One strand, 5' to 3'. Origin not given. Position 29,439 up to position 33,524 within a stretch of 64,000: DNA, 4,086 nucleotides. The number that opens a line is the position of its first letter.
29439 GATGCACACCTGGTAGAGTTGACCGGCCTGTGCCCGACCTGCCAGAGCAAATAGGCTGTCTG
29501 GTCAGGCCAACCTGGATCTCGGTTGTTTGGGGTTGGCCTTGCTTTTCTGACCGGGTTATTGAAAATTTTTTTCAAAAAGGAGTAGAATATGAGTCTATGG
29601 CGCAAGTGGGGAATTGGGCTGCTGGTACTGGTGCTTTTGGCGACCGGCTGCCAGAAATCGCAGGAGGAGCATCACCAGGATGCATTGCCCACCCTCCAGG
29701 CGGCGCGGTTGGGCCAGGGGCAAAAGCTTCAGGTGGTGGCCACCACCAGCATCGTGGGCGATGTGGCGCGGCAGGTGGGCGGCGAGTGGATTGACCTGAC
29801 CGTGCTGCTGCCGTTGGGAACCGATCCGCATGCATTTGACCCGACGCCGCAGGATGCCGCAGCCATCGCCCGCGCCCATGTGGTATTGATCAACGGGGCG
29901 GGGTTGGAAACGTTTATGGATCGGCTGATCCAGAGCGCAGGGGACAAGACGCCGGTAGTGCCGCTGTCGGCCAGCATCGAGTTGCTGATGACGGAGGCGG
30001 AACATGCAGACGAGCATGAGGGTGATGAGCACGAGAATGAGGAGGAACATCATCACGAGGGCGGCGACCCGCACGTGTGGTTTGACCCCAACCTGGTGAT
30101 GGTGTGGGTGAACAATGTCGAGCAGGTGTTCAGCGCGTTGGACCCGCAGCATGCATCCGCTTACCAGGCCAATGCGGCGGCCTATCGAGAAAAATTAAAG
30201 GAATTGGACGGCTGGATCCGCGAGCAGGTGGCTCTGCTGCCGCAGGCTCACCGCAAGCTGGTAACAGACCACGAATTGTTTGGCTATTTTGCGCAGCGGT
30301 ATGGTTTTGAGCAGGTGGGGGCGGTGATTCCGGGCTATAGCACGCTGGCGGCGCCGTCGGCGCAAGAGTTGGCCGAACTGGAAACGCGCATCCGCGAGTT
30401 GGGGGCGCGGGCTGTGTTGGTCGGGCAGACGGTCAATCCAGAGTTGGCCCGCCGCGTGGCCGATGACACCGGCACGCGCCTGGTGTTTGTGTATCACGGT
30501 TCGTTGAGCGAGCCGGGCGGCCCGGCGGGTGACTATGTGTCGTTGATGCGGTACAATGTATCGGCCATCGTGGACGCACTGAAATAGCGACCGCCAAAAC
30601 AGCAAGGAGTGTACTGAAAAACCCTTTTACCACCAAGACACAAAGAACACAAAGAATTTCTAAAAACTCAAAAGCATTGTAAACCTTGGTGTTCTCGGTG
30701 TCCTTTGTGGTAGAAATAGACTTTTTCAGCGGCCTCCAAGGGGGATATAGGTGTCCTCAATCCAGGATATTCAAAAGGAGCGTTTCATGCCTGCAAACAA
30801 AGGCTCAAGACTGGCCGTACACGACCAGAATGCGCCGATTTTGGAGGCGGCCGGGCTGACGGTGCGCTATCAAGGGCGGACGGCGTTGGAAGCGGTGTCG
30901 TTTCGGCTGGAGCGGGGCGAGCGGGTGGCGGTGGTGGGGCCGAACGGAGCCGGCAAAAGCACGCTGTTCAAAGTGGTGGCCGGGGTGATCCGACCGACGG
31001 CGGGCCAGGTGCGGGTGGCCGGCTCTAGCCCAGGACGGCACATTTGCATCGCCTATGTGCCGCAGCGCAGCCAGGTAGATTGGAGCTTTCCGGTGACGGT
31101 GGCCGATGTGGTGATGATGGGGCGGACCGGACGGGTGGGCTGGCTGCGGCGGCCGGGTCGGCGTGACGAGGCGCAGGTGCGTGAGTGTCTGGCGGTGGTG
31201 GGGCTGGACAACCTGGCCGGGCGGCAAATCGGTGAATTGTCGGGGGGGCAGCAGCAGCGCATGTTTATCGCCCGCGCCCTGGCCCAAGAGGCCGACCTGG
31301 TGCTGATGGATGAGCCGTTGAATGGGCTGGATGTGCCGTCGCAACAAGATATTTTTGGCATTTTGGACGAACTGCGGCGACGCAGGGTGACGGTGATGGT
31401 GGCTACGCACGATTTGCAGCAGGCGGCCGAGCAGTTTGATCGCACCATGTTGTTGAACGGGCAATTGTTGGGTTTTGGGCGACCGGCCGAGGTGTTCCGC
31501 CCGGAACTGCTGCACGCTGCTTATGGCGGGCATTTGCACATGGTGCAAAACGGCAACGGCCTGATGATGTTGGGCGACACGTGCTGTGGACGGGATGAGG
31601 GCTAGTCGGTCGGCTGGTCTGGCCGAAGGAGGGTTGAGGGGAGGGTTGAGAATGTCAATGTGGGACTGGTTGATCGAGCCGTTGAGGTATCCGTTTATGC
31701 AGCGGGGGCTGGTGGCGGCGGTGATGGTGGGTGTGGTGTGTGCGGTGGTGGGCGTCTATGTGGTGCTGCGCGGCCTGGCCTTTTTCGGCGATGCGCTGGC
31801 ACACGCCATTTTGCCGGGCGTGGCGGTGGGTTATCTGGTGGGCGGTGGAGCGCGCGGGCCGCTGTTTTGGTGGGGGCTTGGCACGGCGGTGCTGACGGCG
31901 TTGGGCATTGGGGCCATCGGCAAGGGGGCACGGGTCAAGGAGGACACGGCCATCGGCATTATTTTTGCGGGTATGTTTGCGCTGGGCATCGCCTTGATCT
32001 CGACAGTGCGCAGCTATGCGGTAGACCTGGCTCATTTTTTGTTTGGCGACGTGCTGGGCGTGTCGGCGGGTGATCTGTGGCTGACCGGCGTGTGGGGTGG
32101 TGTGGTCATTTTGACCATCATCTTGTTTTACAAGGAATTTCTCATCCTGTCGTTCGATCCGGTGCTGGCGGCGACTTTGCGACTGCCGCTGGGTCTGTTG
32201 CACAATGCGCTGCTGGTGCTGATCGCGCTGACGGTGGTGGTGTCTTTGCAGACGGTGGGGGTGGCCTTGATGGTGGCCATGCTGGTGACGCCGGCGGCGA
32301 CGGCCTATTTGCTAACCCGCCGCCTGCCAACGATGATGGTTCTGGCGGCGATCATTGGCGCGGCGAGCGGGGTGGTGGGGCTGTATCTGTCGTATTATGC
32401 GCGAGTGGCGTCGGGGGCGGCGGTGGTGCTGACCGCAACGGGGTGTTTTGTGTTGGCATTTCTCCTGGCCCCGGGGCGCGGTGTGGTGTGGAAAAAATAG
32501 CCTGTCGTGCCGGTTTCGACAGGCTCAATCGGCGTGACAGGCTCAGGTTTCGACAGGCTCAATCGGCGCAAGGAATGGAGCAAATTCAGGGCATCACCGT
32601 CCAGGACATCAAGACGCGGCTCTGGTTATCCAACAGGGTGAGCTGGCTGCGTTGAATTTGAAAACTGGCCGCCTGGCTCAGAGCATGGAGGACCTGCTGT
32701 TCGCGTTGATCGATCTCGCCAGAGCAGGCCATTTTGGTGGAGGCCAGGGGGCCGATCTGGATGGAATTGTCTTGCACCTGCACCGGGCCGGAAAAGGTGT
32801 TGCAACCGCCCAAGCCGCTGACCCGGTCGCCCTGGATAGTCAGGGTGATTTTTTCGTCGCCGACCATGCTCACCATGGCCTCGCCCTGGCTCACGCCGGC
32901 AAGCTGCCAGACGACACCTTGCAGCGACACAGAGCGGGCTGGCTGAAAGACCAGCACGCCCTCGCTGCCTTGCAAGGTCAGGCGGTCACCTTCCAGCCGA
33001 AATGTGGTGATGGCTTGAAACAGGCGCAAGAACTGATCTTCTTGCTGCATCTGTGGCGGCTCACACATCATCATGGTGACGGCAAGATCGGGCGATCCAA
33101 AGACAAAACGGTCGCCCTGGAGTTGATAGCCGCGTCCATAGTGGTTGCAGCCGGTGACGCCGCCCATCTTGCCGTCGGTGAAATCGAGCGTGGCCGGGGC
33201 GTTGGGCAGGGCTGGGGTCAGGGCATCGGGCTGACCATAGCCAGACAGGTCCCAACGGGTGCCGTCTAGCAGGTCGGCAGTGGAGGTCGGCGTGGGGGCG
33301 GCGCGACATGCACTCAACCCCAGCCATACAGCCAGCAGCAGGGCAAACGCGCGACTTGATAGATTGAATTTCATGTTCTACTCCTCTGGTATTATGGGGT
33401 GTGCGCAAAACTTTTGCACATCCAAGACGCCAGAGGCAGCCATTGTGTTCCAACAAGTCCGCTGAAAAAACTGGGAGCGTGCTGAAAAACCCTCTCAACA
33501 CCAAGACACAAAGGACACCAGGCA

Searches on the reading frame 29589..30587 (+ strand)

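Call 37: search_protein_families(library=pfam, proteins=[window:29589-30587:+], max_evalue=0.01)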
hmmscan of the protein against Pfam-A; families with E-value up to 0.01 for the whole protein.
window:29589-30587:+ (332 aa): 1 family
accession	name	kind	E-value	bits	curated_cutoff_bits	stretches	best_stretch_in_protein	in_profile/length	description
PF01297.22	ZnuA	-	1.1e-84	284.5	29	1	49-330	1-263/263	Zinc-uptake complex component A periplasmic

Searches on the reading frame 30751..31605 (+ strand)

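Call 37: search_protein_families(library=pfam, proteins=[window:30751-31605:+], max_evalue=0.01)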
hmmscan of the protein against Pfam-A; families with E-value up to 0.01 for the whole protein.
window:30751-31605:+ (284 aa): 6 families
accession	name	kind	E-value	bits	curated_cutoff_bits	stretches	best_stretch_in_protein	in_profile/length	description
PF00005.33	ABC_tran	-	5.5e-30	105.2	25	1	46-191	1-137/137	ABC transporter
PF13304.12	AAA_21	-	5e-12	46.9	27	2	157-222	232-300/304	AAA domain, putative AbiEii toxin, Type IV TA system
PF02463.25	SMC_N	-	0.00018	21.5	40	0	59-76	27-44/220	RecF/RecN/SMC N terminal domain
PF13555.12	AAA_29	-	0.00045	20.3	27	1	50-84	16-50/61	P-loop containing region of AAA domain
PF03193.22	RsgA_GTPase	-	0.0031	17.8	30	1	36-97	87-146/174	RsgA GTPase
PF20703.3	nSTAND1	-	0.0035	17.5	27.1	1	40-88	16-60/379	Novel STAND NTPase 1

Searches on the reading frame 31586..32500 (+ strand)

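Call 37: search_protein_families(library=pfam, proteins=[window:31586-32500:+], max_evalue=0.01)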
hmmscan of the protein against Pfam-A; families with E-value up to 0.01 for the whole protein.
window:31586-32500:+ (304 aa): 1 family
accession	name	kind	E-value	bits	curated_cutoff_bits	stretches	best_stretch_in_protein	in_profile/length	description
PF00950.22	ABC-3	-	6.4e-77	259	20.1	1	35-294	2-257/258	ABC 3 transport family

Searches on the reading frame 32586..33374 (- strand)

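Call 37: search_protein_families(library=pfam, proteins=[window:32586-33374:-], max_evalue=0.01)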
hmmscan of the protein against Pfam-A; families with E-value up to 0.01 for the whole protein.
window:32586-33374:- (262 aa): 1 family
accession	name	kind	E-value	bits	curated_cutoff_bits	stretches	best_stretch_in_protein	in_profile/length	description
PF03724.22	META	-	3.3e-49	165.9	24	2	150-257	3-107/109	META domain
